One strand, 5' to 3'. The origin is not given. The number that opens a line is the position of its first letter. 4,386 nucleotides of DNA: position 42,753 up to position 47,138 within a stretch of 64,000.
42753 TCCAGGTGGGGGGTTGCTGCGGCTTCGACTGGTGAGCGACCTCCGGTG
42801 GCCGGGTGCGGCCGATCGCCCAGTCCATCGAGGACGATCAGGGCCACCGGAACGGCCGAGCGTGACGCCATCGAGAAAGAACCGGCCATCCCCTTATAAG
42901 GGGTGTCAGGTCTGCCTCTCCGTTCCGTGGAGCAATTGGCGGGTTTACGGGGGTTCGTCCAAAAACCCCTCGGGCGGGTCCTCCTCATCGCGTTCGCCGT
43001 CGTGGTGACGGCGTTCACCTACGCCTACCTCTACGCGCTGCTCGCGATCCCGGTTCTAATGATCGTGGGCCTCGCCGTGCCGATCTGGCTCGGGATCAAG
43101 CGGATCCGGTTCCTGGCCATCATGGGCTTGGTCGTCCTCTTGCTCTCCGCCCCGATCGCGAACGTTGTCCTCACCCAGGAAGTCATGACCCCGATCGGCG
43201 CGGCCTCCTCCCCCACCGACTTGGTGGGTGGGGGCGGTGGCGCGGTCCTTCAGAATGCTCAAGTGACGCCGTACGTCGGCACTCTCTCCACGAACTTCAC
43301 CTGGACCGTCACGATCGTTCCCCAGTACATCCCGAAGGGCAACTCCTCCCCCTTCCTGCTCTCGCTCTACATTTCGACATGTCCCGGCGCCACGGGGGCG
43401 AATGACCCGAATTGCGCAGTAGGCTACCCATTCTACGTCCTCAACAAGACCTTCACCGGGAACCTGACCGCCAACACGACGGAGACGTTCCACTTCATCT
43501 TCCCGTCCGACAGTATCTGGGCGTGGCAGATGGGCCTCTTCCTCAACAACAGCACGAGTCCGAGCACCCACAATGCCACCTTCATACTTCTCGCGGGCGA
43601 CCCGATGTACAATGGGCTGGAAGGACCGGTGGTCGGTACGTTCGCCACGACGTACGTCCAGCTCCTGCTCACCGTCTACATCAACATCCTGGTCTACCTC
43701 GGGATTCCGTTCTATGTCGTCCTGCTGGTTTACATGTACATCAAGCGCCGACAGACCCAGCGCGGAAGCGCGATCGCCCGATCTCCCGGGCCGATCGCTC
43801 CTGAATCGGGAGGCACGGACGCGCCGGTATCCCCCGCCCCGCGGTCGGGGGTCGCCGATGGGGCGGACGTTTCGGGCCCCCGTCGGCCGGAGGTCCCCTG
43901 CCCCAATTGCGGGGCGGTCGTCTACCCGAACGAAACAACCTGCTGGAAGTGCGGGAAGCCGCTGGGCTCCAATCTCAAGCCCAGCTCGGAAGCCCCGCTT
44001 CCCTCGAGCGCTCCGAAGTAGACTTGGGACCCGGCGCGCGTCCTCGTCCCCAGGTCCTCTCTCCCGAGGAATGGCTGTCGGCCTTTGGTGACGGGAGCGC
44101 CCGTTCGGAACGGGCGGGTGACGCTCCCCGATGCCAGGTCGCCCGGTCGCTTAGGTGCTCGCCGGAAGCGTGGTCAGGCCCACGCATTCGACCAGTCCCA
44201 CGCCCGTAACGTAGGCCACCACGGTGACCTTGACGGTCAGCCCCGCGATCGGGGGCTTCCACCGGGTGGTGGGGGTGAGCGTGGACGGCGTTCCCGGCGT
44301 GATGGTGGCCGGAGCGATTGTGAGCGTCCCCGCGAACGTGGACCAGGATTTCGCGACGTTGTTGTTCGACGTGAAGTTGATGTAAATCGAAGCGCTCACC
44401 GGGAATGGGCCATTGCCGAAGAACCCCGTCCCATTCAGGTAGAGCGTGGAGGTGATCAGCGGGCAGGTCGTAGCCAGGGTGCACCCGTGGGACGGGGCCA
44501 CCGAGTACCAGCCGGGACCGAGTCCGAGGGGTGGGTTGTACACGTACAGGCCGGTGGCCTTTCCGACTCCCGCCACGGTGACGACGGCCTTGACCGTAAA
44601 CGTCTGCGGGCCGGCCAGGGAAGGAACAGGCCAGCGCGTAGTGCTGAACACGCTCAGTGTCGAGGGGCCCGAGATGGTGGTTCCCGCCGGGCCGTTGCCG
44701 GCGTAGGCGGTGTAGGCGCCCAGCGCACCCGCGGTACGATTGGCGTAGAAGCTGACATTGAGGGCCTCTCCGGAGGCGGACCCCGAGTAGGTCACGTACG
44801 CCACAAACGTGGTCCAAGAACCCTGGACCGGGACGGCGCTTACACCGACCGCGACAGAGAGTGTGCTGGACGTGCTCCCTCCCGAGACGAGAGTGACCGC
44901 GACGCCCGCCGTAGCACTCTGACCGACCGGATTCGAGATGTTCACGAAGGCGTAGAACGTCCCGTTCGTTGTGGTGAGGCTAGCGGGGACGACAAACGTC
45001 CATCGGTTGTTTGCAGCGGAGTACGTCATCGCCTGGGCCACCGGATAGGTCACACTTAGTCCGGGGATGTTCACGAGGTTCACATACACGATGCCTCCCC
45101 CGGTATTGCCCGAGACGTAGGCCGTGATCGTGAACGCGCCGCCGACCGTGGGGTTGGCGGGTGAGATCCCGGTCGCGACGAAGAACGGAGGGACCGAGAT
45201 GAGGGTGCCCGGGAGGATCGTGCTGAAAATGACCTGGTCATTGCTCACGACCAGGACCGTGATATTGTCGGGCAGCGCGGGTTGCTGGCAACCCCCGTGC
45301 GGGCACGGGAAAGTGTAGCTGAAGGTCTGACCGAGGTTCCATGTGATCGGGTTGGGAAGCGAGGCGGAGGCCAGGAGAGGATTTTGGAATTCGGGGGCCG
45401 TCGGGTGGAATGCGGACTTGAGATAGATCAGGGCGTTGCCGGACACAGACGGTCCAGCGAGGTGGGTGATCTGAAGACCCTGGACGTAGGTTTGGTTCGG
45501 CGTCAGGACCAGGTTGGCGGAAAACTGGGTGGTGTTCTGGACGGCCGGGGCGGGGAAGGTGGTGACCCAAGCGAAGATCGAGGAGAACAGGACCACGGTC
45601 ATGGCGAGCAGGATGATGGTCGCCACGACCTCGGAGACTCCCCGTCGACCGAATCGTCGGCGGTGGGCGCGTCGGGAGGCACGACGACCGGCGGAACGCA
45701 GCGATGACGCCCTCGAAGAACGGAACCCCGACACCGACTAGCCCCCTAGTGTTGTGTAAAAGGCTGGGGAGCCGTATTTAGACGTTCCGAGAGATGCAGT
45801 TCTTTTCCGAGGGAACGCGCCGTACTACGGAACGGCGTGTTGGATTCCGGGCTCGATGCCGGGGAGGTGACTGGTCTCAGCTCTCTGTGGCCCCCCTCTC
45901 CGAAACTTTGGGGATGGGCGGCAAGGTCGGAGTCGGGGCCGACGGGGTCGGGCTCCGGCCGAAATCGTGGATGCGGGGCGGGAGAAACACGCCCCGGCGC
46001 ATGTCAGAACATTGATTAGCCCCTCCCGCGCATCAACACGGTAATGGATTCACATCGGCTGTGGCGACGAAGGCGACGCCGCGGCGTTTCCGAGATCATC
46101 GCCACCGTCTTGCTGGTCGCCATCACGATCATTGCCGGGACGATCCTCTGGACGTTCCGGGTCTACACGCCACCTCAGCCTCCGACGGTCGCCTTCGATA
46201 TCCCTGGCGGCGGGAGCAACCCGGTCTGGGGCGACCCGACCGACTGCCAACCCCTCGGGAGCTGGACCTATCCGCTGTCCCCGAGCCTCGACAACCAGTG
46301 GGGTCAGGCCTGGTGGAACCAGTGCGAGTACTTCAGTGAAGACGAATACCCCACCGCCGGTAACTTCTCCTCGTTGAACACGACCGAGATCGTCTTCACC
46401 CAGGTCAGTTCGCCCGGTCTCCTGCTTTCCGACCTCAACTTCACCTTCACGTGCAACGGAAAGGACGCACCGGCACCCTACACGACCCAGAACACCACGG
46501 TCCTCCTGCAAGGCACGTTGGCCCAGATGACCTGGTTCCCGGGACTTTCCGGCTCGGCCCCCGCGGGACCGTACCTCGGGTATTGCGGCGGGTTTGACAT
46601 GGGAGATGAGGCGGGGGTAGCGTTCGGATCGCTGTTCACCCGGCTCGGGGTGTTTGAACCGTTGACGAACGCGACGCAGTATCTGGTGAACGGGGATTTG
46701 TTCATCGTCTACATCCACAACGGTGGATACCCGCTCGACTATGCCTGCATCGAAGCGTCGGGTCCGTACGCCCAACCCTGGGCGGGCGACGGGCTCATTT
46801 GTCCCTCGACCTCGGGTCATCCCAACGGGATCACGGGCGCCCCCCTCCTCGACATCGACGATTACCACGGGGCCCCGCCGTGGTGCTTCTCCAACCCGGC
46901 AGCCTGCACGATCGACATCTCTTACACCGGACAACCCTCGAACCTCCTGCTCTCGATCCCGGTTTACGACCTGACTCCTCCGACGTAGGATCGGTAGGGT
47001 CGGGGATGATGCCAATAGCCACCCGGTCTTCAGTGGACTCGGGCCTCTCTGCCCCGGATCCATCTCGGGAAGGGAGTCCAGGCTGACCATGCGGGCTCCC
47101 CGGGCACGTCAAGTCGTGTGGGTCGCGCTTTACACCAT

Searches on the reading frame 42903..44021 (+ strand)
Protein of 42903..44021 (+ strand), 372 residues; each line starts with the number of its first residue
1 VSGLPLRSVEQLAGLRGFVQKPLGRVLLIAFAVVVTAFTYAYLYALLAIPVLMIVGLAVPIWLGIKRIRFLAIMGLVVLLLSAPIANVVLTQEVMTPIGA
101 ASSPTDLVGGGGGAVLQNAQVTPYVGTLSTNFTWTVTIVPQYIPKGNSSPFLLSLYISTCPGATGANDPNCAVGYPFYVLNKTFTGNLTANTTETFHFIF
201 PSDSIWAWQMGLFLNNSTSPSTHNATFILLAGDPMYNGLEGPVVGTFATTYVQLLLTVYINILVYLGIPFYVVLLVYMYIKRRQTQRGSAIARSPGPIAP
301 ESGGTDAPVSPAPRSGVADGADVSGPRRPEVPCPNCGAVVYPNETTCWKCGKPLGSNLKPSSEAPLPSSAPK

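Call 8: search_protein_families(library=pfam, proteins=[window:42903-44021:+], max_evalue=0.01)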
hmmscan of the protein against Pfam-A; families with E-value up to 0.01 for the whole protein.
window:42903-44021:+ (372 aa): 3 families
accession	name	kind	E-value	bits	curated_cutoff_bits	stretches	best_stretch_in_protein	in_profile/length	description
PF13248.11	Zn_ribbon_3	-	0.00014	21.6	27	1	330-354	2-26/26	zinc-ribbon domain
PF13240.11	Zn_Ribbon_1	-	0.0002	21.5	25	1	333-354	2-23/23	zinc-ribbon domain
PF12773.13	DZR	-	0.0022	18.6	27.3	1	331-351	25-45/45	Double zinc ribbon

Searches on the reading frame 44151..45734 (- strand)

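Call 8: search_protein_families(library=pfam, proteins=[window:44151-45734:-], max_evalue=0.01)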
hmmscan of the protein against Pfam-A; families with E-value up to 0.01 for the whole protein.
window:44151-45734:- (527 aa): 1 family
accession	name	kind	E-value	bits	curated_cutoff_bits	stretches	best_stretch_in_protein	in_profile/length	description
PF07790.16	Pilin_N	-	1e-08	36.4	25.2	1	31-102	1-69/78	Archaeal Type IV pilin, N-terminal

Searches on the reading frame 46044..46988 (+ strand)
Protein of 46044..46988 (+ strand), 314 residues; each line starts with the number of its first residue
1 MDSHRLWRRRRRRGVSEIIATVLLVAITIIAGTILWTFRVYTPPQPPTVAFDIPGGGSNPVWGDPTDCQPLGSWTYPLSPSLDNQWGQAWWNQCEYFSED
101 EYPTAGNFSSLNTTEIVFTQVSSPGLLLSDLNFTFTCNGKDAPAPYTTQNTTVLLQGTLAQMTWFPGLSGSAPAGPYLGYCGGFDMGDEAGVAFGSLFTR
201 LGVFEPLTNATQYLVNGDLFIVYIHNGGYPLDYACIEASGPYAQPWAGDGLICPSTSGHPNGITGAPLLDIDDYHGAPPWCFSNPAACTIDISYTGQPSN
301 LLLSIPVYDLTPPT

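Call 8: search_protein_families(library=pfam, proteins=[window:46044-46988:+], max_evalue=0.01)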
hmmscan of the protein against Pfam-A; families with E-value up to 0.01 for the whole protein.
window:46044-46988:+ (314 aa): 1 family
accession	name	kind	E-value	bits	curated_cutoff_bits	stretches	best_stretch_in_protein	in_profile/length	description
PF07790.16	Pilin_N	-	0.00014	23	25.2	1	13-43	1-34/78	Archaeal Type IV pilin, N-terminal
